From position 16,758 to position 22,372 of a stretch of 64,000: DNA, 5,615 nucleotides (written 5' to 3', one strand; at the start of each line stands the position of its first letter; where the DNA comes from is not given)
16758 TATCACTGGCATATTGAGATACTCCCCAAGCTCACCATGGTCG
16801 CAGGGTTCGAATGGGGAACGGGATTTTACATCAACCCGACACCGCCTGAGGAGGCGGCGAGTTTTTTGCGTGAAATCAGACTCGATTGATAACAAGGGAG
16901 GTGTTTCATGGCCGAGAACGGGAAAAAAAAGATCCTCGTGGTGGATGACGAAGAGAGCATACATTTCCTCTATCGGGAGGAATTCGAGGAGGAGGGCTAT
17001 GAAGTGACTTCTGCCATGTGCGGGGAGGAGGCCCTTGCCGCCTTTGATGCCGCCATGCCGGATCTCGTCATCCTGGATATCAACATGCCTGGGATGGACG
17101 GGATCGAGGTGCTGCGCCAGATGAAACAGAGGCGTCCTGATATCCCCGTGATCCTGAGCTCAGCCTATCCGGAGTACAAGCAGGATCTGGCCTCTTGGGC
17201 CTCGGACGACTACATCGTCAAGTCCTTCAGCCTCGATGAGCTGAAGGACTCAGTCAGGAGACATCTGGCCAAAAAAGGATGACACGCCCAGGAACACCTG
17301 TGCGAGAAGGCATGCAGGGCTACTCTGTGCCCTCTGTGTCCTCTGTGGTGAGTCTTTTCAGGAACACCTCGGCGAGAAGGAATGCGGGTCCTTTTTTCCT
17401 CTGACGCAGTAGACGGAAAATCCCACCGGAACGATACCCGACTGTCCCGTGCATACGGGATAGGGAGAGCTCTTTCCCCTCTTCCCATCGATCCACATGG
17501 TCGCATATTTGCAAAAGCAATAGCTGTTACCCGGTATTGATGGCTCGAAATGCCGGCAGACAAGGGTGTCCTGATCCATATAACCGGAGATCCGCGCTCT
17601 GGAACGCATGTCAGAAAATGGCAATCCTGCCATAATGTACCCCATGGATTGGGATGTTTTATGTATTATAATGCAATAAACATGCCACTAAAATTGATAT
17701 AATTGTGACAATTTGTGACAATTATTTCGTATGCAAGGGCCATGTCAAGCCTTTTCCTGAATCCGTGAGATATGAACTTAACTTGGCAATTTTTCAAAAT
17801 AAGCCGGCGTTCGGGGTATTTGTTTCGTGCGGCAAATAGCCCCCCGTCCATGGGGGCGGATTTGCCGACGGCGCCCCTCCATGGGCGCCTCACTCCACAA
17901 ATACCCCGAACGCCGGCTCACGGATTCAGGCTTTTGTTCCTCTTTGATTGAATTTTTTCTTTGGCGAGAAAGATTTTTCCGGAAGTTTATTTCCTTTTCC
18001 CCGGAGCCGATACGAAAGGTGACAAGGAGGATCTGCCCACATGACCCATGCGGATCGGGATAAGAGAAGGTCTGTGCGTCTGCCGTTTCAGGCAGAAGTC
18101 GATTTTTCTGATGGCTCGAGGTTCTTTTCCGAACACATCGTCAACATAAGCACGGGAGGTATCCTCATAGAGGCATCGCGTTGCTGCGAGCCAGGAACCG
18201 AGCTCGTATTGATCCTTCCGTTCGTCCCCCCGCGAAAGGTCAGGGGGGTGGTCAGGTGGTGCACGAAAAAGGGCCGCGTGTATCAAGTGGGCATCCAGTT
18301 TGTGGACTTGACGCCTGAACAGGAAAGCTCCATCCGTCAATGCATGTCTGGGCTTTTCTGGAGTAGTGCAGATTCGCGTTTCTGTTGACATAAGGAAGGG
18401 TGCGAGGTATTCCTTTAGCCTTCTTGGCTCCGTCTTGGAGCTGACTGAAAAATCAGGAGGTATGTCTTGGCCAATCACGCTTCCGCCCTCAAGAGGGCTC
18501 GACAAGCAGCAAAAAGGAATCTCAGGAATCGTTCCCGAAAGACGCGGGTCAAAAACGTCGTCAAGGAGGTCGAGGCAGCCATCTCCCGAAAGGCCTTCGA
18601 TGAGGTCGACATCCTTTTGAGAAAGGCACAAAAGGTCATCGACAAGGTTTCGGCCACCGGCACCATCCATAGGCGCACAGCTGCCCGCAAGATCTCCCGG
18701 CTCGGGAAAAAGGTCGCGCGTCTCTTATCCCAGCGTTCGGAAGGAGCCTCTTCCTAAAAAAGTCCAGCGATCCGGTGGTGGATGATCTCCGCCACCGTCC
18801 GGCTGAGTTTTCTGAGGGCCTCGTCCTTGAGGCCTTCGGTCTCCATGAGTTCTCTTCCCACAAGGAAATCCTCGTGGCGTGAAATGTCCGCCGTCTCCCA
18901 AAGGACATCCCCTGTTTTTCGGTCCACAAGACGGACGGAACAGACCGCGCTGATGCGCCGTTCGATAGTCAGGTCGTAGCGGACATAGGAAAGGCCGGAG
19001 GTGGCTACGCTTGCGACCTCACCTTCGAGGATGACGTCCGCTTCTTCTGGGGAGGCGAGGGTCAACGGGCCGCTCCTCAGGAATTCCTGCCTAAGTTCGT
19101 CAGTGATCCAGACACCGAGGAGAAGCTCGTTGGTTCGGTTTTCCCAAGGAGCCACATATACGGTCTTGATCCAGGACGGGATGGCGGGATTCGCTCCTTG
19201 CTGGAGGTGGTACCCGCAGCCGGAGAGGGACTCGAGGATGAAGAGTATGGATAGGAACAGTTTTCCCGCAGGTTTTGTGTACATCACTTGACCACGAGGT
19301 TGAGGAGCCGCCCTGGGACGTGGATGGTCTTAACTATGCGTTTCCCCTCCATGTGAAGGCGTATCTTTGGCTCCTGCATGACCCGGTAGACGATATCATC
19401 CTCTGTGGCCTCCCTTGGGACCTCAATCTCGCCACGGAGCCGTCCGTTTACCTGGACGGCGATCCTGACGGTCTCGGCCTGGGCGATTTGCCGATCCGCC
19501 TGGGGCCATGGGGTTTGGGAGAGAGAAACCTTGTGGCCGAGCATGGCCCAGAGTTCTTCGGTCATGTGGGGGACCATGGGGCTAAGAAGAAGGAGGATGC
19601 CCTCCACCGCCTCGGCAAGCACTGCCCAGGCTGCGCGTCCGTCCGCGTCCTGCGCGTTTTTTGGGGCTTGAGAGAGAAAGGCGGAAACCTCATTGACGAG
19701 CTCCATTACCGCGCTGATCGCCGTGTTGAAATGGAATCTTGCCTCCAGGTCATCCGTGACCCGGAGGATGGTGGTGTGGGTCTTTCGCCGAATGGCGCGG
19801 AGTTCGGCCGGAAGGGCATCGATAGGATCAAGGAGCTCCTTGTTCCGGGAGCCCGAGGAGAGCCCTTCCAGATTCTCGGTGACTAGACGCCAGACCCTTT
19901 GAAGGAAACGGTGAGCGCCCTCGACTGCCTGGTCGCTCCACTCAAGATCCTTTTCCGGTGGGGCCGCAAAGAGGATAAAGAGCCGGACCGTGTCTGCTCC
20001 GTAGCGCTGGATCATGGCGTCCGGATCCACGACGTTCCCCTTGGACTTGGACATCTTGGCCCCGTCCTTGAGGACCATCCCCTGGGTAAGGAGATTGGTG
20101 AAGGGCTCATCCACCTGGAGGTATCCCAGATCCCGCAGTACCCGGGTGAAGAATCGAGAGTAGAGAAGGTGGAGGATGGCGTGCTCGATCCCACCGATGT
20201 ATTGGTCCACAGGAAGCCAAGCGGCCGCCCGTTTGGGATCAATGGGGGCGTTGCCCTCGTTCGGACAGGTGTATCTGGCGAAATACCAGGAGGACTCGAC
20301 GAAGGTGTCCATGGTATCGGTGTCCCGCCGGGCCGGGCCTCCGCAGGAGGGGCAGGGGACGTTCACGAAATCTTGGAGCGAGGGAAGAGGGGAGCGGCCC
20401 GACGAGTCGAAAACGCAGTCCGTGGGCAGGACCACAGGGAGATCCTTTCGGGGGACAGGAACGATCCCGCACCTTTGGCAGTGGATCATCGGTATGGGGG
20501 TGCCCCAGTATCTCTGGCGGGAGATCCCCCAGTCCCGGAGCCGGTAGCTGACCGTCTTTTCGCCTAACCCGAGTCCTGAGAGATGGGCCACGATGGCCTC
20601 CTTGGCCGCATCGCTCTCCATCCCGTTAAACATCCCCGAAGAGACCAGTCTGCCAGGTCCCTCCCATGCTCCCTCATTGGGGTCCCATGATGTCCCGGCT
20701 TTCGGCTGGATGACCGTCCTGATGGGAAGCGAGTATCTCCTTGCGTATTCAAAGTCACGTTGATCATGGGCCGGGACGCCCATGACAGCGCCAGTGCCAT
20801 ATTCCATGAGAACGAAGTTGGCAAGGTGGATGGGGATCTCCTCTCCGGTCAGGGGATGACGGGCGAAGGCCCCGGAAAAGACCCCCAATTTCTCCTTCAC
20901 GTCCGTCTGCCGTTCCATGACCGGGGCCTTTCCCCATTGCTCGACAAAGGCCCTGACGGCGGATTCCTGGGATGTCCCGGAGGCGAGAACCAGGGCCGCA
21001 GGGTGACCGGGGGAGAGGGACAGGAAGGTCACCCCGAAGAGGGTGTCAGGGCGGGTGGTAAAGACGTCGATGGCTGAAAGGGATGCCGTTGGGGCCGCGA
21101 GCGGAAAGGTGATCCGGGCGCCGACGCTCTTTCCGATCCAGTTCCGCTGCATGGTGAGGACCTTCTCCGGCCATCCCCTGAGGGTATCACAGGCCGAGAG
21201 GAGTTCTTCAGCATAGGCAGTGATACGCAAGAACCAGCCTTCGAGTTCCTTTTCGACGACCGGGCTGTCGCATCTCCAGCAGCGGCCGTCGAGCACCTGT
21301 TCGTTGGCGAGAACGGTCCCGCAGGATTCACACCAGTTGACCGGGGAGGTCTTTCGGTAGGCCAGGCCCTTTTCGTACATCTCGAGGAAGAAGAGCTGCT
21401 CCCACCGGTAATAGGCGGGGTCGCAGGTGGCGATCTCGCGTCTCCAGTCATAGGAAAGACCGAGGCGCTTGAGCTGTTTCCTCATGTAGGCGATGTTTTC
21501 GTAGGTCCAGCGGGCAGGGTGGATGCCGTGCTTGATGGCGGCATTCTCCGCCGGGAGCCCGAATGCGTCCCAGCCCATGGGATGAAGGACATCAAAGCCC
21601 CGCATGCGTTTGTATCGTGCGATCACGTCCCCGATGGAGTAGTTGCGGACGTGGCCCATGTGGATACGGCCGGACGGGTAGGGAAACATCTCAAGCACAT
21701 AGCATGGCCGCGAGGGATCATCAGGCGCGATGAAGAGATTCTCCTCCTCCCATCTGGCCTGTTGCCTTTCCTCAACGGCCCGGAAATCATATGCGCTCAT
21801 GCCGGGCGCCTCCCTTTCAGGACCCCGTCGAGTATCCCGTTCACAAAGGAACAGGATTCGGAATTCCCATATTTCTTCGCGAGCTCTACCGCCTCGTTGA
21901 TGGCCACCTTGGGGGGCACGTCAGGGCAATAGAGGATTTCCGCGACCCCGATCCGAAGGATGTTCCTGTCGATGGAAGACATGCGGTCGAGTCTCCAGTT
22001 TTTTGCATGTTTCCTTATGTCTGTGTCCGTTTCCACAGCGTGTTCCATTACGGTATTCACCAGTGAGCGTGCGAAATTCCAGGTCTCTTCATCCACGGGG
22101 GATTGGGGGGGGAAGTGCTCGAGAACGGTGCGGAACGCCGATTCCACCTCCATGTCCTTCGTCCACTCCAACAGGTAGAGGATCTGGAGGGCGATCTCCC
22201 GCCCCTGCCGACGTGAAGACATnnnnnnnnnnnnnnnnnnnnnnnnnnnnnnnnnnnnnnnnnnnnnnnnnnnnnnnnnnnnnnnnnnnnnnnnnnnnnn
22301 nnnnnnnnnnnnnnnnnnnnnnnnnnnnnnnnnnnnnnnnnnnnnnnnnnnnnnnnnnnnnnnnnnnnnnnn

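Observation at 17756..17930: The core of the element is inverted relative to its outer shell between copies A/B and copy C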

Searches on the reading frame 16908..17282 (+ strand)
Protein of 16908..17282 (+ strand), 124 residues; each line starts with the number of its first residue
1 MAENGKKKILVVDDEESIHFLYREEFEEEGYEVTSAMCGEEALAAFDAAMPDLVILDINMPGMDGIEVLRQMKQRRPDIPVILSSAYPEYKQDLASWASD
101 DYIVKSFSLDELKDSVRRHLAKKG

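Call 23: find_encoding_contigs(protein=window:16908-17282:+, flank=3000, max_places=10)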
Protein window:16908-17282:+ (124 aa): 1 contig read that carries it; 1 place shown.
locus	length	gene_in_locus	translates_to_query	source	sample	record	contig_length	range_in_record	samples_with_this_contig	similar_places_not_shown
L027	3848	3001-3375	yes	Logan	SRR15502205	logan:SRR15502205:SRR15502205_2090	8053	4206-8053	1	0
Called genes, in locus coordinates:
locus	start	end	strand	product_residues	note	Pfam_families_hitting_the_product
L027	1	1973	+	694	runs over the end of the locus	PF03065:Glyco_hydro_57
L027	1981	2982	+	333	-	PF01087:GalP_UDP_transf, PF11969:DcpS_C (faint), PF16268:DUF4921, PF16285:DUF4931_N, PF02744:GalP_UDP_tr_C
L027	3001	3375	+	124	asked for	PF00072:Response_reg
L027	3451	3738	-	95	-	-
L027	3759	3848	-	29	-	?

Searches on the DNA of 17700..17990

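Call 38: search_rna_families(source=window, start=17700, end=17990, threshold=evalue, max_evalue=10, show_alignments=1)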
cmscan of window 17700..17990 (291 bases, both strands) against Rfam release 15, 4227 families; matches with E-value up to 10: 0.
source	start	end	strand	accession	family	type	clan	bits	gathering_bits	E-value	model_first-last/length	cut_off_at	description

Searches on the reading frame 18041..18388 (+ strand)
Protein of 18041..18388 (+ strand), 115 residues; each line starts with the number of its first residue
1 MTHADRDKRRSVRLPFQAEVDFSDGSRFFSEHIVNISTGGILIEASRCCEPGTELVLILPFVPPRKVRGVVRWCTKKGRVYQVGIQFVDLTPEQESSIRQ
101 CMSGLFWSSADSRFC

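Call 24: find_encoding_contigs(protein=window:18041-18388:+, flank=3000, max_places=10)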
Protein window:18041-18388:+ (115 aa): 1 contig read that carries it; 1 place shown.
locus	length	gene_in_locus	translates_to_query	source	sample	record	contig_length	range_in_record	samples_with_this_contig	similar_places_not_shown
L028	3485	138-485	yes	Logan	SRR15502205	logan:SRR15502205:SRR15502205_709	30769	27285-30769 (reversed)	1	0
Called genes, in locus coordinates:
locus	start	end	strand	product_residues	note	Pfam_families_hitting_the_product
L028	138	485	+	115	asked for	PF07238:PilZ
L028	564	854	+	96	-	PF01649:Ribosomal_S20p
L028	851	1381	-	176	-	PF04390:LptE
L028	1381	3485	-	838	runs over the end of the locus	PF00133:tRNA-synt_1, PF01406:tRNA-synt_1e (faint), PF01921:tRNA-synt_1f (faint), PF09334:tRNA-synt_1g, PF13603:tRNA-synt_1_2, PF00133:tRNA-synt_1, PF09334:tRNA-synt_1g, PF08264:Anticodon_1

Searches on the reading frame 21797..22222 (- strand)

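Call 51: search_protein_families(library=pfam, proteins=[window:21797-22222:-])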
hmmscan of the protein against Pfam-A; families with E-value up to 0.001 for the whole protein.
window:21797-22222:- (141 aa): 1 family
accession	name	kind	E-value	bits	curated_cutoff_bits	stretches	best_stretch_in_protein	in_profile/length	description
PF01029.23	NusB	-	3.7e-39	134.6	23.1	1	6-136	2-133/133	NusB family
